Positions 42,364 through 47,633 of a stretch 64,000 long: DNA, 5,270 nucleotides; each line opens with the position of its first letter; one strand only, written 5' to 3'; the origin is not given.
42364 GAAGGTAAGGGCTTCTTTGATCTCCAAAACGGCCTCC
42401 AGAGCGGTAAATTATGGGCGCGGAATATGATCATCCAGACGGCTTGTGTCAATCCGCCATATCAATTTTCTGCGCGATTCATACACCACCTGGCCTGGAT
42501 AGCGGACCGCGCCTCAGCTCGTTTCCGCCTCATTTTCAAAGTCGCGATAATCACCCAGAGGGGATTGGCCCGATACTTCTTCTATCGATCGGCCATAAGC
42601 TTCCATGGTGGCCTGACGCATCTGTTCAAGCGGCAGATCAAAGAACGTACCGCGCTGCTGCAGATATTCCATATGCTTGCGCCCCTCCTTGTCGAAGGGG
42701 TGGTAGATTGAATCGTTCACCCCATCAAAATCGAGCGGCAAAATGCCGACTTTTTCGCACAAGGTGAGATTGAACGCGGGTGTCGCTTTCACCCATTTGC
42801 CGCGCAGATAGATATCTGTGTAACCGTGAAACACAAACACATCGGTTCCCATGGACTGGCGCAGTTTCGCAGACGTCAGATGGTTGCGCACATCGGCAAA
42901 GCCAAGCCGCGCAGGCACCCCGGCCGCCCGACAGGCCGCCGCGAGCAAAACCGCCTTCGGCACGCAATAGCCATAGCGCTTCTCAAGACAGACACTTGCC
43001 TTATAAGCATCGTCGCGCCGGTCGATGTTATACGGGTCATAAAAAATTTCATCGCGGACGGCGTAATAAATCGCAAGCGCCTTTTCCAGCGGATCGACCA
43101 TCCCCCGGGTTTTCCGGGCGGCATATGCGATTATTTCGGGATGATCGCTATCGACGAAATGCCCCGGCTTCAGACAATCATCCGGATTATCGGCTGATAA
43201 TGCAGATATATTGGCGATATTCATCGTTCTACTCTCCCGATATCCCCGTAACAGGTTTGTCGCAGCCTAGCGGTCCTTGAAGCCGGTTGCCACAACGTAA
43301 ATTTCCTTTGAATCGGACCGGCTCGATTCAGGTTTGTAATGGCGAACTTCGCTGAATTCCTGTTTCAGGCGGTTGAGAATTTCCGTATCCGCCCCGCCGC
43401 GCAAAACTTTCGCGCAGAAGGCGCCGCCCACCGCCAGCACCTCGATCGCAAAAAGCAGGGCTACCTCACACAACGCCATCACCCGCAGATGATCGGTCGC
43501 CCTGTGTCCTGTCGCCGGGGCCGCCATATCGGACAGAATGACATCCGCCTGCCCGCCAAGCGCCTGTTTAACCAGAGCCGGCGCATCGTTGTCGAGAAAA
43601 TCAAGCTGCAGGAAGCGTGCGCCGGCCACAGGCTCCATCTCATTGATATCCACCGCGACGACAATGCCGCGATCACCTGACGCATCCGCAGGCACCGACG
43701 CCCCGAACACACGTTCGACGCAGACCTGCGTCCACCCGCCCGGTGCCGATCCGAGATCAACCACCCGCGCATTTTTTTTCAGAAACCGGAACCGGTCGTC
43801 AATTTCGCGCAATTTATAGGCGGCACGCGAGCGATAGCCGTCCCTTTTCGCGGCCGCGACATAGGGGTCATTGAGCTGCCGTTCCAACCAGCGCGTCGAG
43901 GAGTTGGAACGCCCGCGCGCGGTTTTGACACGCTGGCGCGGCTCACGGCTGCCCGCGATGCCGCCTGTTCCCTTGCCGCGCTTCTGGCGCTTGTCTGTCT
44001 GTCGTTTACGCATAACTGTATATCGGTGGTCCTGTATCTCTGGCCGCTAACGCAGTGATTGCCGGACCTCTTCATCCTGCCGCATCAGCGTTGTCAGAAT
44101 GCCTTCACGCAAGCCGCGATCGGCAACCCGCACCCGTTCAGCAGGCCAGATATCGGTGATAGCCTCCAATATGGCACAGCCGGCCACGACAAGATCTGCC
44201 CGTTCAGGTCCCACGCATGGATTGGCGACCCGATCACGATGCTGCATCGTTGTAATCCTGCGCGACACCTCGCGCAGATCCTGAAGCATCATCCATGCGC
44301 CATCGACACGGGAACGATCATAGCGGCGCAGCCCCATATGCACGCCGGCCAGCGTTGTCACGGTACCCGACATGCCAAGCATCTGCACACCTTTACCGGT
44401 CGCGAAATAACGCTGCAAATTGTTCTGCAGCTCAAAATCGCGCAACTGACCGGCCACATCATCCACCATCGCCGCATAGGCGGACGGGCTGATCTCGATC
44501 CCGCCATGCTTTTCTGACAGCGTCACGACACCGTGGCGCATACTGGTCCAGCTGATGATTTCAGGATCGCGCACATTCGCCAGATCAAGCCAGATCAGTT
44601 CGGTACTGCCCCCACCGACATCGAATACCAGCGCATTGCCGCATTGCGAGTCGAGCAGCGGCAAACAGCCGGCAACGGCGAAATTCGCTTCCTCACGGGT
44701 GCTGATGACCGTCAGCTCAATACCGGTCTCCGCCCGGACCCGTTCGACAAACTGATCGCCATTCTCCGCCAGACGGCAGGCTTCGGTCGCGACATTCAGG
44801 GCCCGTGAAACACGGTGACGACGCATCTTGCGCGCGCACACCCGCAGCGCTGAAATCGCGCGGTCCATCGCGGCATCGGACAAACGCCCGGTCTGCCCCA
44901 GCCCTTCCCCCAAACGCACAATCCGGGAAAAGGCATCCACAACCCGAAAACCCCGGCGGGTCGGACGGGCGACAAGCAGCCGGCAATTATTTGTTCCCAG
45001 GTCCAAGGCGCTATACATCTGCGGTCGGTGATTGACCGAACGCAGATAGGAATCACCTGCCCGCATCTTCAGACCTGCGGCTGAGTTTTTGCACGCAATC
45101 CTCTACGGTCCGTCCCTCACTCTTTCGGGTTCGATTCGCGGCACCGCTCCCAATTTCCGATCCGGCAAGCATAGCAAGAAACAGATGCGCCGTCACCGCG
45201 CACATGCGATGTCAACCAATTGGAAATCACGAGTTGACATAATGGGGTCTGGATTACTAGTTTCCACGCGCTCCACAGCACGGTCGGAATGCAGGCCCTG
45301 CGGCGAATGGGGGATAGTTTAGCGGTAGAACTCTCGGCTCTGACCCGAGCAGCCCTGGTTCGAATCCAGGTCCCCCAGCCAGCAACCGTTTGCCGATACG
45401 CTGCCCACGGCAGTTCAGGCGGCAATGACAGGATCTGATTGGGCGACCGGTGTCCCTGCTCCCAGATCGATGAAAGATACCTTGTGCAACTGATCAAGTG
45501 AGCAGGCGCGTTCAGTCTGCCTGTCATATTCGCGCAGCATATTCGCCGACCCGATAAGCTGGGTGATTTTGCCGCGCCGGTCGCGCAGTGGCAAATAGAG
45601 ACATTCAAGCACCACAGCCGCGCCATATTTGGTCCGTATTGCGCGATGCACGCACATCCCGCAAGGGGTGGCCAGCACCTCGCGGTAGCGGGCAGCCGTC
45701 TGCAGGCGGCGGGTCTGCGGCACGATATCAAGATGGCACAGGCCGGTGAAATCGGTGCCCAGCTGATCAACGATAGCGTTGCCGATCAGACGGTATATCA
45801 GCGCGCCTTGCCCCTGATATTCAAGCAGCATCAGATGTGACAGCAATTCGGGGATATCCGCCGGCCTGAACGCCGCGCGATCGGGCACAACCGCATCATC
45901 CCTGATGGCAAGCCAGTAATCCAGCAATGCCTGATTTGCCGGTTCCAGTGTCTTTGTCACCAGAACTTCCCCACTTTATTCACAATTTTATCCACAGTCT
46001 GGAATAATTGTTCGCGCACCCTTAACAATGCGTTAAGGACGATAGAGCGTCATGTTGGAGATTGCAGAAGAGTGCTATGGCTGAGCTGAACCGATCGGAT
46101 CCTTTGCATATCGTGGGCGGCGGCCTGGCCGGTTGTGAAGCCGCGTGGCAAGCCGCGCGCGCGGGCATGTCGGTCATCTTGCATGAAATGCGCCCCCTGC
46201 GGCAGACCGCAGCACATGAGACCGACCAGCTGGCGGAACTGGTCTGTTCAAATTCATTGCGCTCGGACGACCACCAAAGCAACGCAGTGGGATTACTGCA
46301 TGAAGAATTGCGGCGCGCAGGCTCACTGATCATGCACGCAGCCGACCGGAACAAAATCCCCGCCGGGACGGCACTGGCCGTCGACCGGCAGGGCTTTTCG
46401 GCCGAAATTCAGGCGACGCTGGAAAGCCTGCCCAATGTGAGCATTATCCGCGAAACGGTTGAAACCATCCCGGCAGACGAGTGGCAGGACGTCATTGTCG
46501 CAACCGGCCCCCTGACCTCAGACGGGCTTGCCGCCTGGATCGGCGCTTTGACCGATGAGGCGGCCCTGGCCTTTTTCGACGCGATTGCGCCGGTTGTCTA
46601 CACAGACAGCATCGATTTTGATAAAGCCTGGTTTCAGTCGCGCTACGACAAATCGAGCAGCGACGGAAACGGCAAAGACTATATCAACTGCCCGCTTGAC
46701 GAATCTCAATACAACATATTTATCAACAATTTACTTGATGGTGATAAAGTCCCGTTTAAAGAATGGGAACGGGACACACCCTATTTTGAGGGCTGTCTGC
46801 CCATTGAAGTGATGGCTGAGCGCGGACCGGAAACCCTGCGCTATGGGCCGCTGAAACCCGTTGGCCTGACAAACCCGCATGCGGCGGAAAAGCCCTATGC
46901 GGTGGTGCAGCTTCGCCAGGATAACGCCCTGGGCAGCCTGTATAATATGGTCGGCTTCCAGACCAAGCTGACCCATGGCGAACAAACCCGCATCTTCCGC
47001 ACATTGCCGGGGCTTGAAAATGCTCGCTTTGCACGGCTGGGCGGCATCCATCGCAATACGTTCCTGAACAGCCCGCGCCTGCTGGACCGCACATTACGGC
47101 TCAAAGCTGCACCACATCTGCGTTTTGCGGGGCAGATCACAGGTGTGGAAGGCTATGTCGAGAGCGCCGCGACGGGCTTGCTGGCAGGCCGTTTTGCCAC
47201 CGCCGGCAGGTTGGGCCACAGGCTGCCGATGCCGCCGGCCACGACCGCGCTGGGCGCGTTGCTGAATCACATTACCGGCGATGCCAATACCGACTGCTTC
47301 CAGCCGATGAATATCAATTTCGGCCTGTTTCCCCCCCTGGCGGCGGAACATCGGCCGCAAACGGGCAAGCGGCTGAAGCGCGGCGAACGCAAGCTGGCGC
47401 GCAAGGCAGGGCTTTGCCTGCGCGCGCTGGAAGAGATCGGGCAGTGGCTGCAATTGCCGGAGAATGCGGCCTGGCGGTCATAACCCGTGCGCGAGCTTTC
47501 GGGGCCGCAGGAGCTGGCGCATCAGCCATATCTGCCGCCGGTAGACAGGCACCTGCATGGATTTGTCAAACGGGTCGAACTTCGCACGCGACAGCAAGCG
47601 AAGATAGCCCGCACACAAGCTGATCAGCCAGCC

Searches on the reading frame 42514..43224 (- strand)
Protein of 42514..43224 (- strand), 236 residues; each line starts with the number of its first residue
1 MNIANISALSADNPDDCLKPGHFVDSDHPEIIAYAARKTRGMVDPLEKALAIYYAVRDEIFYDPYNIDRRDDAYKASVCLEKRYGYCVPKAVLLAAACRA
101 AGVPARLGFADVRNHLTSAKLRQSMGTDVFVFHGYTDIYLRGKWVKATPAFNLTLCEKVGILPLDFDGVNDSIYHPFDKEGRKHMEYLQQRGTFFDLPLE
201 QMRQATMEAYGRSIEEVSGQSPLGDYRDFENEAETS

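Call 57: search_protein_families(library=pfam, proteins=[window:42514-43224:-], max_evalue=0.001)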
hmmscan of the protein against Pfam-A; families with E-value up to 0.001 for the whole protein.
window:42514-43224:- (236 aa): 1 family
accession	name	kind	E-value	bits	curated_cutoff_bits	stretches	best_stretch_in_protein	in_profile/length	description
PF01841.26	Transglut_core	-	4.1e-18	66.1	23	1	33-149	2-108/108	Transglutaminase-like superfamily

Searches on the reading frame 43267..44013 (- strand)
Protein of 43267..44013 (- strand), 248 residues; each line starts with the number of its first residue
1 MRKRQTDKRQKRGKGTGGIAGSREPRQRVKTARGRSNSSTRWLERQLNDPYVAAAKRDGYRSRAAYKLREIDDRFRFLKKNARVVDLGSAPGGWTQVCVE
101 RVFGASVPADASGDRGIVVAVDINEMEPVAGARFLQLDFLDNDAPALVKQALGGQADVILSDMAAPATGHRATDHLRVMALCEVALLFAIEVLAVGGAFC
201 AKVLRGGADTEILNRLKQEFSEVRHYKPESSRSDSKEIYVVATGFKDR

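Call 57: search_protein_families(library=pfam, proteins=[window:43267-44013:-], max_evalue=0.001)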
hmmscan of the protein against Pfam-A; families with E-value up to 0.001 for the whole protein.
window:43267-44013:- (248 aa): 1 family
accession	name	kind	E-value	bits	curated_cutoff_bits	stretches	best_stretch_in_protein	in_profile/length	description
PF01728.25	FtsJ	-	1.8e-55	188.1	24.1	1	60-245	1-181/181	FtsJ-like methyltransferase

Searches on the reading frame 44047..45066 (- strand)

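Call 58: search_protein_families(library=pfam, proteins=[window:44047-45066:-], max_evalue=0.001)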
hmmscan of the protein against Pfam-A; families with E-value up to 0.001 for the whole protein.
window:44047-45066:- (339 aa): 1 family
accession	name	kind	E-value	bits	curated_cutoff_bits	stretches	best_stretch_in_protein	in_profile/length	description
PF02541.22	Ppx-GppA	-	7.9e-46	157.2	27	1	32-328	2-282/285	Ppx/GppA phosphatase family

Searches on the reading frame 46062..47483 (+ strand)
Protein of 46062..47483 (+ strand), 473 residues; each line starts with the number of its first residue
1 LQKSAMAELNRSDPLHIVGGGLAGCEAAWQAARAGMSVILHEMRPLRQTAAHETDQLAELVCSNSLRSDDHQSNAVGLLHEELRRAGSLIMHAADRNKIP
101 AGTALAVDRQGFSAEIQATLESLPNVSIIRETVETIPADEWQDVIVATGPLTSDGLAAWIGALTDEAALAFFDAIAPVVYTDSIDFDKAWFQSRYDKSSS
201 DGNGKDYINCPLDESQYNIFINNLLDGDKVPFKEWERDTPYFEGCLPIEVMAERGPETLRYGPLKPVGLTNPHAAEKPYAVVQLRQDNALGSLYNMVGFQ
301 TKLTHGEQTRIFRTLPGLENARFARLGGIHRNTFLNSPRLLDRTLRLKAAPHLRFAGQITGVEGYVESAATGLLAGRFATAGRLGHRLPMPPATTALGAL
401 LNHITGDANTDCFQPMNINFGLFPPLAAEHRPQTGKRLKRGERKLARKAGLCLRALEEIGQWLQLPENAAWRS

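Call 58: search_protein_families(library=pfam, proteins=[window:46062-47483:+], max_evalue=0.001)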
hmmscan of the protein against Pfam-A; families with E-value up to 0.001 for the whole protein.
window:46062-47483:+ (473 aa): 6 families
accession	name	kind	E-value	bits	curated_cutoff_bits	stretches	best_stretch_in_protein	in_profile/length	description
PF01134.28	GIDA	-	6.8e-99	332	22.1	1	15-382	2-386/391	Glucose inhibited division protein A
PF12831.13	FAD_oxidored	-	1.3e-05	25.1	27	1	17-45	4-32/416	FAD dependent oxidoreductase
PF01266.30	DAO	-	1.8e-05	24.9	27.9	1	17-61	4-50/353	FAD dependent oxidoreductase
PF13450.12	NAD_binding_8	-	0.00014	22.5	21.9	1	17-45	1-29/68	NAD(P)-binding Rossmann-like domain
PF07992.20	Pyr_redox_2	-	0.00027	20.9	26.1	1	17-46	5-31/291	Pyridine nucleotide-disulphide oxidoreductase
PF00890.30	FAD_binding_2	-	0.00085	19.1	20.4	0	17-45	4-32/414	FAD binding domain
